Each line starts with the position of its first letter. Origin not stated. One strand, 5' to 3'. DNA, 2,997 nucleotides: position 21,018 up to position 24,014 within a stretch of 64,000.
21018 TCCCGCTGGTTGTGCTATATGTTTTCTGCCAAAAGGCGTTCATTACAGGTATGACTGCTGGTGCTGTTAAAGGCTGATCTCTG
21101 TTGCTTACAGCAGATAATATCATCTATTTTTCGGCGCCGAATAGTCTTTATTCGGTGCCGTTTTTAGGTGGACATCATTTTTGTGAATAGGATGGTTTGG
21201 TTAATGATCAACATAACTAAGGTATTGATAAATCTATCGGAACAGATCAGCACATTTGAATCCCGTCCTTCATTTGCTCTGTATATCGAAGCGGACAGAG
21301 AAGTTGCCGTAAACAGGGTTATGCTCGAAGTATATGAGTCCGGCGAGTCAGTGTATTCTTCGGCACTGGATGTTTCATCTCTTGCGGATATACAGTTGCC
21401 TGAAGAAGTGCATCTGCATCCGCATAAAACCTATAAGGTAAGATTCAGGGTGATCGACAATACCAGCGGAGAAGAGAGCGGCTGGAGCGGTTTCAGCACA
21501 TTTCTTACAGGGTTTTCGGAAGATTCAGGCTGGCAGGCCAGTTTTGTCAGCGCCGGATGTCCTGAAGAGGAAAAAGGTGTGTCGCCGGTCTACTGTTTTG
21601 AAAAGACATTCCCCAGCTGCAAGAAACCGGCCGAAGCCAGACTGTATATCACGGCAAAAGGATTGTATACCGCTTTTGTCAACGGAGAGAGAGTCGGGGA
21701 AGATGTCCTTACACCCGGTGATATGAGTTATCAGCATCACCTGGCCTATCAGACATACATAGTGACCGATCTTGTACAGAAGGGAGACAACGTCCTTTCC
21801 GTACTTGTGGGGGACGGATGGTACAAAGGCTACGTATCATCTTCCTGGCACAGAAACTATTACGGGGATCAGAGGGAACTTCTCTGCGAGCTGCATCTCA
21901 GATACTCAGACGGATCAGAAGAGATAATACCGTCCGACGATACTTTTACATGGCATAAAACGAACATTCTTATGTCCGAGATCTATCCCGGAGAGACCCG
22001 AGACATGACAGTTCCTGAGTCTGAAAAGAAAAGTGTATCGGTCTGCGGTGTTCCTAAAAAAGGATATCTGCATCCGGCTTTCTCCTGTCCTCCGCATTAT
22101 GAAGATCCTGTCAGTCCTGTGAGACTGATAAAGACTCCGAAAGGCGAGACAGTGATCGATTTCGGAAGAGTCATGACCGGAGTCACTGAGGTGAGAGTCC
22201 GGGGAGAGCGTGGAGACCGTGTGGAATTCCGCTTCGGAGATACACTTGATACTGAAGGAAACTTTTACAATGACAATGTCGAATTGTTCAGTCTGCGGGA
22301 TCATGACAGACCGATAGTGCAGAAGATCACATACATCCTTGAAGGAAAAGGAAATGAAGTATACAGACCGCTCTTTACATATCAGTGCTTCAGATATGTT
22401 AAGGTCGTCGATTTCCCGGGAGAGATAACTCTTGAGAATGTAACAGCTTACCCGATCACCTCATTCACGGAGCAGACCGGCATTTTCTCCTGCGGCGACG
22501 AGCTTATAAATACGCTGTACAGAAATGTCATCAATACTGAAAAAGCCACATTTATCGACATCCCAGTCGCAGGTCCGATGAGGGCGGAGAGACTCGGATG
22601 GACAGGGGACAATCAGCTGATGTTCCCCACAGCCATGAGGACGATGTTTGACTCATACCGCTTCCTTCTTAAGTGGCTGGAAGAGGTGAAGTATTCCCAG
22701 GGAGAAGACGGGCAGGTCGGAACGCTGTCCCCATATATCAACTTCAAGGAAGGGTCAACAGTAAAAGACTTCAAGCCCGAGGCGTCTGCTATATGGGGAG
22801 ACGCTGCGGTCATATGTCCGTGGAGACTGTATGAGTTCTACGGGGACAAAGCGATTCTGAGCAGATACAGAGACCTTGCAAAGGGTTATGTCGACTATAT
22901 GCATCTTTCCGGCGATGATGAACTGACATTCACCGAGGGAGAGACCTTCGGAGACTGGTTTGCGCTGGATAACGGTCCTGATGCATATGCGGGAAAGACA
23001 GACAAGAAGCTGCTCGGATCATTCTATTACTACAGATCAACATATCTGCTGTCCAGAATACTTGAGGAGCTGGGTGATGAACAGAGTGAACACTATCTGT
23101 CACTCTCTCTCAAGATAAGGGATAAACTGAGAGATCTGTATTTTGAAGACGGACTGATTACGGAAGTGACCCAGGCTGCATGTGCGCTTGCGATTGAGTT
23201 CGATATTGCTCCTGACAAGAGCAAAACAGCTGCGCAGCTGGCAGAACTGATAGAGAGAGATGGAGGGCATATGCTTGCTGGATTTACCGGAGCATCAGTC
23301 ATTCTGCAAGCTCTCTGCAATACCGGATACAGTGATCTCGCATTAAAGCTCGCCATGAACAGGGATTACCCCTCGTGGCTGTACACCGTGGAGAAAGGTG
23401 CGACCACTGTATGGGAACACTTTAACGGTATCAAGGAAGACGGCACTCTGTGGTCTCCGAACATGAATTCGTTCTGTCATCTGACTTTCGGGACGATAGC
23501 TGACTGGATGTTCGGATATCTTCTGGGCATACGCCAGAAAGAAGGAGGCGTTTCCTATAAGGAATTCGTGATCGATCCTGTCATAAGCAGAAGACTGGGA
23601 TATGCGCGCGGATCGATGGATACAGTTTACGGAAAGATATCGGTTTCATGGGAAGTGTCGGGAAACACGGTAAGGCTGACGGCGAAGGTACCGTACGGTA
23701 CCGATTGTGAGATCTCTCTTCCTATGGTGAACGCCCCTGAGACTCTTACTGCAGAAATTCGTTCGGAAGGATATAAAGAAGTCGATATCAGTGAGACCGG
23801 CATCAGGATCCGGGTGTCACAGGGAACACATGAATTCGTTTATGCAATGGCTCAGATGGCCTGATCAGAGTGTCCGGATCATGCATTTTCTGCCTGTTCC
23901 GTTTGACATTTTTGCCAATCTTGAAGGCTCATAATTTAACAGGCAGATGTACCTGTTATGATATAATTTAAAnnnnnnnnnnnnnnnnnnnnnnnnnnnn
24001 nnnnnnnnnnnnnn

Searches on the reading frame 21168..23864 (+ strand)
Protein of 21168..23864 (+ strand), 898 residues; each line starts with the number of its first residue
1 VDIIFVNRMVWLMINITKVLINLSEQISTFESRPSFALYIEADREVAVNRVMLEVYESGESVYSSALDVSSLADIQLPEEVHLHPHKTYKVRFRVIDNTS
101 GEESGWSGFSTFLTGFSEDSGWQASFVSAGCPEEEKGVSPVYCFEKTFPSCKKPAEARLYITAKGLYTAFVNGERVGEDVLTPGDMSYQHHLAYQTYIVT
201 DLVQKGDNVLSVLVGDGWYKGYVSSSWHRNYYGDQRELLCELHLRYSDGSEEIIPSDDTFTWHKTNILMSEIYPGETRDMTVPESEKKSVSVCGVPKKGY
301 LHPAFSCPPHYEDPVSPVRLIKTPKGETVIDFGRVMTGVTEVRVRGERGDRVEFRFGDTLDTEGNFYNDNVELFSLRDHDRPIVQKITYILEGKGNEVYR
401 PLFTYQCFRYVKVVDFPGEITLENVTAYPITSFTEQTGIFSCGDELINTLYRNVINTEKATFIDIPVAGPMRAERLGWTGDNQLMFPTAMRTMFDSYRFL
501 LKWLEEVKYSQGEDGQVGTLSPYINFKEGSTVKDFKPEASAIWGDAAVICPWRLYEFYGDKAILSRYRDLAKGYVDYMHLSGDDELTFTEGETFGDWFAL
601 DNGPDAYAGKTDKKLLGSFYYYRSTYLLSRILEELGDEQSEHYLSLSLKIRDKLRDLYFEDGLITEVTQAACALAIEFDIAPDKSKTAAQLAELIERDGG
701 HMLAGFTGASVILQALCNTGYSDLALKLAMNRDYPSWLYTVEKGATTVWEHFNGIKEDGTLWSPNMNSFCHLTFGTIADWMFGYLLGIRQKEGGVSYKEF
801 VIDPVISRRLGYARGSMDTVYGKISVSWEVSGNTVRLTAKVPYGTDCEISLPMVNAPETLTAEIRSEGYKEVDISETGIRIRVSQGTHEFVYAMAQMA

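Call 5: search_protein_families(library=pfam, proteins=[window:21168-23864:+])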
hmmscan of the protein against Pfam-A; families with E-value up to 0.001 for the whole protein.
window:21168-23864:+ (898 aa): 5 families
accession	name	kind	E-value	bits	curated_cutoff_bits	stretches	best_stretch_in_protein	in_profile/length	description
PF17389.8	Bac_rhamnosid6H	-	5.4e-83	279.5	24.5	1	435-784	1-338/339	Bacterial alpha-L-rhamnosidase 6 hairpin glycosidase domain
PF08531.16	Bac_rhamnosid_N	-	3e-43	148.1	25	1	152-282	1-132/172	Alpha-L-rhamnosidase N-terminal domain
PF05592.18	Bac_rhamnosid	-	1.4e-23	83.2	22.2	1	322-429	2-100/102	Bacterial alpha-L-rhamnosidase concanavalin-like domain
PF17390.7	Bac_rhamnosid_C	-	1e-15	57.7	22.1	1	787-853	1-65/78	Bacterial alpha-L-rhamnosidase C-terminal domain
PF25788.1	Ig_Rha78A_N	-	0.0006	20.5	27.4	0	25-116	11-103/105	Rha78A-like, N-terminal immunoglobulin domain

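Call 6: search_protein_families(library=ncbifam, proteins=[window:21168-23864:+])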
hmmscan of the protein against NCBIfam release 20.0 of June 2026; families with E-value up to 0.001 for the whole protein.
window:21168-23864:+ (898 aa): 2 families
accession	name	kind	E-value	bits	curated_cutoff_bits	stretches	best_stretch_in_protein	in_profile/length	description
NF041573.1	rhamnosid_Stmyc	equivalog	5.1e-138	461.6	1720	1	152-890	313-1026/1028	alpha-L-rhamnosidase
NF041572.1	rhamnosid_Flavobac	equivalog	3.2e-68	230.7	1800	1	143-872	180-921/946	alpha-L-rhamnosidase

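Call 71: search_solved_structures(query=window:21168-23864:+, max_evalue=1e-10)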
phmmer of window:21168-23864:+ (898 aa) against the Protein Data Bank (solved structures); distinct sequences matched with E-value up to 1e-10: 3.
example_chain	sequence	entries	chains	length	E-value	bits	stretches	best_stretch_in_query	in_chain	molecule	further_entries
3w5m_A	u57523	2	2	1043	2.1e-113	383.2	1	118-858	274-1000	Putative rhamnosidase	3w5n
6gsz_A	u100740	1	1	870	3.4e-96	326.3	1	89-851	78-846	Alpha-L-rhamnosidase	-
6i60_A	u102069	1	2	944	1.1e-85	291.5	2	78-657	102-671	Alpha-rhamnosidase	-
